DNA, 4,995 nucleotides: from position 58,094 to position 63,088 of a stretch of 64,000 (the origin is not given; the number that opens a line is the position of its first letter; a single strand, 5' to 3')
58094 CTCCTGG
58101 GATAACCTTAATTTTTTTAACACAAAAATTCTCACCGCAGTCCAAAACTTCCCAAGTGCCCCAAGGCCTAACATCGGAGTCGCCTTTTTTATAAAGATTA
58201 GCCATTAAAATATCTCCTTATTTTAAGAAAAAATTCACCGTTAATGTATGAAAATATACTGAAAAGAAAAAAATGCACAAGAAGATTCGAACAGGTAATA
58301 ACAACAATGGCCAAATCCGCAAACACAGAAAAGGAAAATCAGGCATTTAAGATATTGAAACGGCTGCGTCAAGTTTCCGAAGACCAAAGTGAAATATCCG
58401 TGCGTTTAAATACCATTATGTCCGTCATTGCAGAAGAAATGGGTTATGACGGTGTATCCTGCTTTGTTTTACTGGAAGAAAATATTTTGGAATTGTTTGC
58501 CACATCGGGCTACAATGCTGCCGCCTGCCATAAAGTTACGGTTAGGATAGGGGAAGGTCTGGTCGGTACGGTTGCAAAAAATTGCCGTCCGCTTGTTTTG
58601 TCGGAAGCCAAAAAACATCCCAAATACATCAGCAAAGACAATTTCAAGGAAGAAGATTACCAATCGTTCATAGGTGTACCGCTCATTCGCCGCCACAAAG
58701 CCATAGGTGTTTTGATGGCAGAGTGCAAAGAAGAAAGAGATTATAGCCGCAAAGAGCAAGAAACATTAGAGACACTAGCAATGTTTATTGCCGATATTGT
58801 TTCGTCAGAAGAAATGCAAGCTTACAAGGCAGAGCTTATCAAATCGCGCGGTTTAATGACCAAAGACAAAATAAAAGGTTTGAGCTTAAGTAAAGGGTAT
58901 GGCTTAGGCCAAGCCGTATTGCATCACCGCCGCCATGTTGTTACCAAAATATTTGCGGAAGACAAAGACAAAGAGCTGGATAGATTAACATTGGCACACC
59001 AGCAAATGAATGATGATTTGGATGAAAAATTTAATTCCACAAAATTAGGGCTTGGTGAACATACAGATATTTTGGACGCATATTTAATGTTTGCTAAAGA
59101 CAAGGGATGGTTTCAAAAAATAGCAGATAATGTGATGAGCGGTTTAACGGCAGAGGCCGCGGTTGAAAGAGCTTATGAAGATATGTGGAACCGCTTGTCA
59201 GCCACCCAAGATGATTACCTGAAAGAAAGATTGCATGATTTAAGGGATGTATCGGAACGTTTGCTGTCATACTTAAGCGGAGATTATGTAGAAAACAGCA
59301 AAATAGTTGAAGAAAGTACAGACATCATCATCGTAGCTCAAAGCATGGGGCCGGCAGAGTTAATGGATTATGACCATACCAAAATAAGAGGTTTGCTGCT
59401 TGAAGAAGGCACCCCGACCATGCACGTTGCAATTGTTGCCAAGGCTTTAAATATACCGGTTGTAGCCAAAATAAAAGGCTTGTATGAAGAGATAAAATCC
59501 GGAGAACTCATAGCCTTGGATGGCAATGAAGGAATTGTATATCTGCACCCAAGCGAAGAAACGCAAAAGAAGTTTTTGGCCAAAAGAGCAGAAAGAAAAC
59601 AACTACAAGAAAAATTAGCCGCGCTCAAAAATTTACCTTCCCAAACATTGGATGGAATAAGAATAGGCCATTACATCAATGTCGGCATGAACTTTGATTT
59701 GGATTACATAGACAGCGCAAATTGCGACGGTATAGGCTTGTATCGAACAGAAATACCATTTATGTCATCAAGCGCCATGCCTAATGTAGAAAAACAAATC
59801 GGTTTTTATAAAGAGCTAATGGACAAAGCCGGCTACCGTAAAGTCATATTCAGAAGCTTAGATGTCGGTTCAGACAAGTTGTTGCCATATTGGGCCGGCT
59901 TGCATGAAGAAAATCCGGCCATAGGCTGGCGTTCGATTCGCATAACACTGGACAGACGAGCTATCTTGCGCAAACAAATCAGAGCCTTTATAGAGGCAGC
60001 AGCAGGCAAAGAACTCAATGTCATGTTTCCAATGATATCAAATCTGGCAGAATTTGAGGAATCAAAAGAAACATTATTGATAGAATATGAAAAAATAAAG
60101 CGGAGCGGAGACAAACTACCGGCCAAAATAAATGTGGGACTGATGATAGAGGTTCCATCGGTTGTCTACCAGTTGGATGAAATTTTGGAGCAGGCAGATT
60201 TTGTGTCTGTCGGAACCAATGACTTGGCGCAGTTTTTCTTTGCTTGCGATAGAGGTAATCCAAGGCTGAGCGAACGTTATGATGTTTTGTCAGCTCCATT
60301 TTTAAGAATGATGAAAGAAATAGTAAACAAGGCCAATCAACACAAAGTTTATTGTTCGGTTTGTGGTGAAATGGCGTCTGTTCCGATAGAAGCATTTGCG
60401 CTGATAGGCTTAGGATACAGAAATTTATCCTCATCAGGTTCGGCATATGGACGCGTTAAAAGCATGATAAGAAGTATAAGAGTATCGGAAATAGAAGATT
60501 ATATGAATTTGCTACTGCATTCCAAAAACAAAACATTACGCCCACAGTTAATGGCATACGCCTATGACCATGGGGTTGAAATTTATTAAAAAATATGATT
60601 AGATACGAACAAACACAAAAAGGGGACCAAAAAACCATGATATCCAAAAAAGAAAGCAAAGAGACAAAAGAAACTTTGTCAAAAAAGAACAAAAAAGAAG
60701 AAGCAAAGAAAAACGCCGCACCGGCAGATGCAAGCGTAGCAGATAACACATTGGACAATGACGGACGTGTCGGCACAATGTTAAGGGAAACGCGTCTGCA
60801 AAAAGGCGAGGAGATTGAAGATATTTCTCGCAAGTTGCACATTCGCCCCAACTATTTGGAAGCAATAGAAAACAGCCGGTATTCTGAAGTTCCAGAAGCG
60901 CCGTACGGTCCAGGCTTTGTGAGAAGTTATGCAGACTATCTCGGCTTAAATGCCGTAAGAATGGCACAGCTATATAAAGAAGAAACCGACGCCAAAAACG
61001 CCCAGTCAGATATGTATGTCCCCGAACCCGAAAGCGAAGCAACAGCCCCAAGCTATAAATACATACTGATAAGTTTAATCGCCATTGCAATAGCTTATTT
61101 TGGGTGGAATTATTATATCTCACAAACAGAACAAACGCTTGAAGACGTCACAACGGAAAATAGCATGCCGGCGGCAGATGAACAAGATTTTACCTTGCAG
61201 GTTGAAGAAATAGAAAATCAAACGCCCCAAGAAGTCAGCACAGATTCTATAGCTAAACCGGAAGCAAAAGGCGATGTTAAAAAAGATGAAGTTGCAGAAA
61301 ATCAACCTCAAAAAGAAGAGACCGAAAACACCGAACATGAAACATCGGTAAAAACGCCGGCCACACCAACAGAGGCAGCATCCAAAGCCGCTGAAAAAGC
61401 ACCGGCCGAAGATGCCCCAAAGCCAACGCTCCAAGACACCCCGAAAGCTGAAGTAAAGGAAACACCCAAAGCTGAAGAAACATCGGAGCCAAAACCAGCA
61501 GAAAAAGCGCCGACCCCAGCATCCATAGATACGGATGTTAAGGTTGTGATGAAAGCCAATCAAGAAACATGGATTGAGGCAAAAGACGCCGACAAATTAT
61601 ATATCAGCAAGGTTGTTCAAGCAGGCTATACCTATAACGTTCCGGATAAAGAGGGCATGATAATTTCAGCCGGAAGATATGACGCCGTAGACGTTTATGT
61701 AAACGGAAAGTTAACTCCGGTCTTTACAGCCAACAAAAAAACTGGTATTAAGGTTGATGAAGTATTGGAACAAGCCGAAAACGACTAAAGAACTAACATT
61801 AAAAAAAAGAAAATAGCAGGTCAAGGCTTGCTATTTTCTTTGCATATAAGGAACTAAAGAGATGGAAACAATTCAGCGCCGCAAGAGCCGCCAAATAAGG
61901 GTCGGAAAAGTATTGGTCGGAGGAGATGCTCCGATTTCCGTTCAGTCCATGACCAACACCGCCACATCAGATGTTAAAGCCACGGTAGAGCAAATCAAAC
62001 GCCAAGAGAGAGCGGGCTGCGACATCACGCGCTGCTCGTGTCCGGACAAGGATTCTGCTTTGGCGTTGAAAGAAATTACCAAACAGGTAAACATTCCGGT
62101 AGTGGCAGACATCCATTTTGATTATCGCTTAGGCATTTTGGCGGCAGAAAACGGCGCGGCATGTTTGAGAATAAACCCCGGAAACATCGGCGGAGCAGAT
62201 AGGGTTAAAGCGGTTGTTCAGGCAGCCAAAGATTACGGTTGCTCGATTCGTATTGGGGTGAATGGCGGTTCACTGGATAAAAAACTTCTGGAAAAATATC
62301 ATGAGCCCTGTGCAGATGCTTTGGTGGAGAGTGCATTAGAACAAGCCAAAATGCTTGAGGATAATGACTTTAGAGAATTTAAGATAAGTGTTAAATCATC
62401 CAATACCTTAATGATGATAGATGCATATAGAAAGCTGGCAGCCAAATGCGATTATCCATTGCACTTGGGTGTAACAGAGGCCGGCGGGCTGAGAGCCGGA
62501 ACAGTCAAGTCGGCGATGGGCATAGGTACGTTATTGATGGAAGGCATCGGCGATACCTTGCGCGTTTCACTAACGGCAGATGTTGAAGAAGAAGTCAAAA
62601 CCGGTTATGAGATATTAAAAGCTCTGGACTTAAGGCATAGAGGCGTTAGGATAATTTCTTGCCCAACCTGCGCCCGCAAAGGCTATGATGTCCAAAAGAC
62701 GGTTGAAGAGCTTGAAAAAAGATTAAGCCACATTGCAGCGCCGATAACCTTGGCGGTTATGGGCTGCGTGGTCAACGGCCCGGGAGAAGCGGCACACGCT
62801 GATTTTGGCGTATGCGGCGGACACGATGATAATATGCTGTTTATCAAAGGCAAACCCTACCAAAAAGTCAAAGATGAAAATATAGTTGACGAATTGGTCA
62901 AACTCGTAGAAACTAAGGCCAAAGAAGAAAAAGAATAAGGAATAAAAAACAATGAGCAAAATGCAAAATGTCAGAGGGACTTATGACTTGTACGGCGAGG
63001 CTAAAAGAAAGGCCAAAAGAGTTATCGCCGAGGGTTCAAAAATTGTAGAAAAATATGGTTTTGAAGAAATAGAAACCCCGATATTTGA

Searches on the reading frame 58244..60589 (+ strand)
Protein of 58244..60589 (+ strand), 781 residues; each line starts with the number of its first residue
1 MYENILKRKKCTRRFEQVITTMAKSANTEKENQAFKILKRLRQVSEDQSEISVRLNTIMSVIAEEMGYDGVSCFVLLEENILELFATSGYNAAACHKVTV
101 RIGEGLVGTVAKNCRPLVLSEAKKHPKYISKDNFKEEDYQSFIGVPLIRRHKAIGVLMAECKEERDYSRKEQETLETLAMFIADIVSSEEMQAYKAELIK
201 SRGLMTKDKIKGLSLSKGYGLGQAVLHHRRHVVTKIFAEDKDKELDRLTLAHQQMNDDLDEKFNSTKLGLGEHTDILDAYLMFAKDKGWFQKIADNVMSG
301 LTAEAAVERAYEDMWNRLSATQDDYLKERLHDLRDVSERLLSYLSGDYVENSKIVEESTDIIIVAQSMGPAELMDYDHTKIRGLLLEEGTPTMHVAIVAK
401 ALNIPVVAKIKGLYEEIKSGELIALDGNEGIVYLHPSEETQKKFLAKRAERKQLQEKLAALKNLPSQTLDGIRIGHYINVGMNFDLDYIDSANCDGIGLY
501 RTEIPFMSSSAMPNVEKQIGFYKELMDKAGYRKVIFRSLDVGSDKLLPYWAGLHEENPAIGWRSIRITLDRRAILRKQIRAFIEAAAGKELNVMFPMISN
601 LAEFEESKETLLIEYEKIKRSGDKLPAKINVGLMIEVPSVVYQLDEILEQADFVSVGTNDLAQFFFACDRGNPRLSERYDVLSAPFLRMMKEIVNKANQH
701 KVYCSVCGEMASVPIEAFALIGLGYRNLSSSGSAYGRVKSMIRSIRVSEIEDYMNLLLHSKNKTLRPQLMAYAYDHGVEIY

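Call 5: search_protein_families(library=pfam, proteins=[window:58244-60589:+], max_evalue=0.01)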
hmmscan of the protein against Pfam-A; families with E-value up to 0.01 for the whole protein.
window:58244-60589:+ (781 aa): 6 families
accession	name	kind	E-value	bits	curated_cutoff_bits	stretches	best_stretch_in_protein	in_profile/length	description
PF02896.24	PEP-utilizers_C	-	1.3e-83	281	22.8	1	456-745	2-291/293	PEP-utilising enzyme, PEP-binding domain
PF05524.18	PEP-utilisers_N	-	1.4e-21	77.3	24.4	1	211-329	1-121/121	PEP-utilising enzyme, N-terminal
PF00391.29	PEP-utilizers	-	3.5e-16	59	23.1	1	361-430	5-72/72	PEP-utilising enzyme, mobile domain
PF13185.12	GAF_2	-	1.2e-15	58.3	28.6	1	55-186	8-135/136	GAF domain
PF01590.32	GAF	-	2.7e-15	57.5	22.4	1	53-183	4-130/133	GAF domain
PF13492.12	GAF_3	-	0.00042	21.2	27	1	132-183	73-124/129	GAF domain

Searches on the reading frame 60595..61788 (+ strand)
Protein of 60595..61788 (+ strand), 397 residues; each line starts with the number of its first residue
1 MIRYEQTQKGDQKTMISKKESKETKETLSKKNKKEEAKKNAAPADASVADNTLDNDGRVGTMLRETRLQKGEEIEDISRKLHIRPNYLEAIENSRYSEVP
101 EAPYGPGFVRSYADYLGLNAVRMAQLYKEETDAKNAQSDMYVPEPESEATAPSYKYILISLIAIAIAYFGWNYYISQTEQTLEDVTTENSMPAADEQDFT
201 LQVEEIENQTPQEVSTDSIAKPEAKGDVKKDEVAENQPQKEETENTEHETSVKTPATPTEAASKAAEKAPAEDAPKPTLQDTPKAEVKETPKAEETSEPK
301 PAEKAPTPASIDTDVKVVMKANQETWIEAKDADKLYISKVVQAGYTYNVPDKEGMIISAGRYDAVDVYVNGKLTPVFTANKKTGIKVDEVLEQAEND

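Call 20: search_protein_families(library=pfam, proteins=[window:60595-61788:+], max_evalue=0.01)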
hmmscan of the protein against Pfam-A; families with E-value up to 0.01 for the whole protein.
window:60595-61788:+ (397 aa): 4 families
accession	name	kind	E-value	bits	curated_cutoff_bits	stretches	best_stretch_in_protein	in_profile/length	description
PF13413.12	HTH_25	-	2.8e-21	75.5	24.6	1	62-121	1-60/62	Helix-turn-helix domain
PF13464.11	RodZ_C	-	2e-09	37.7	23.9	1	318-376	1-60/72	RodZ C-terminal domain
PF12844.13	HTH_19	-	2.7e-08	34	30.2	1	60-128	1-63/64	Helix-turn-helix domain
PF13560.12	HTH_31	-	0.00033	21.3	27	1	59-125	2-63/64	Helix-turn-helix domain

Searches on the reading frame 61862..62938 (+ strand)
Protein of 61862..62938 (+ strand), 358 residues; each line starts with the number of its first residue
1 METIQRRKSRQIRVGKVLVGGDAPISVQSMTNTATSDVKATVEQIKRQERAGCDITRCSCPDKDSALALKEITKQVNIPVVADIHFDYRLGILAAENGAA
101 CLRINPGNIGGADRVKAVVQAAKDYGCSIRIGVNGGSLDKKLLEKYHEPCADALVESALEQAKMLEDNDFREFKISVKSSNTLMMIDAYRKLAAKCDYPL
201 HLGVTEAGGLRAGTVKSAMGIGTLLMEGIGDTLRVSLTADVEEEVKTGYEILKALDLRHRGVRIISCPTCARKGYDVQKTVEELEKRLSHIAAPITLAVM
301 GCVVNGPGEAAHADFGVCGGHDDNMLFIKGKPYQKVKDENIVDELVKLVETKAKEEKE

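Call 20: search_protein_families(library=pfam, proteins=[window:61862-62938:+], max_evalue=0.01)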
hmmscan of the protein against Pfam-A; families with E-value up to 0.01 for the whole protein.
window:61862-62938:+ (358 aa): 2 families
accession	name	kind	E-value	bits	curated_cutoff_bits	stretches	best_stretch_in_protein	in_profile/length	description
PF04551.19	GcpE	-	5.8e-150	499.5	32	1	10-350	2-342/343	GcpE protein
PF13378.12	MR_MLE_C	-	0.0017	18.5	29.4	0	60-135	79-156/219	Enolase C-terminal domain-like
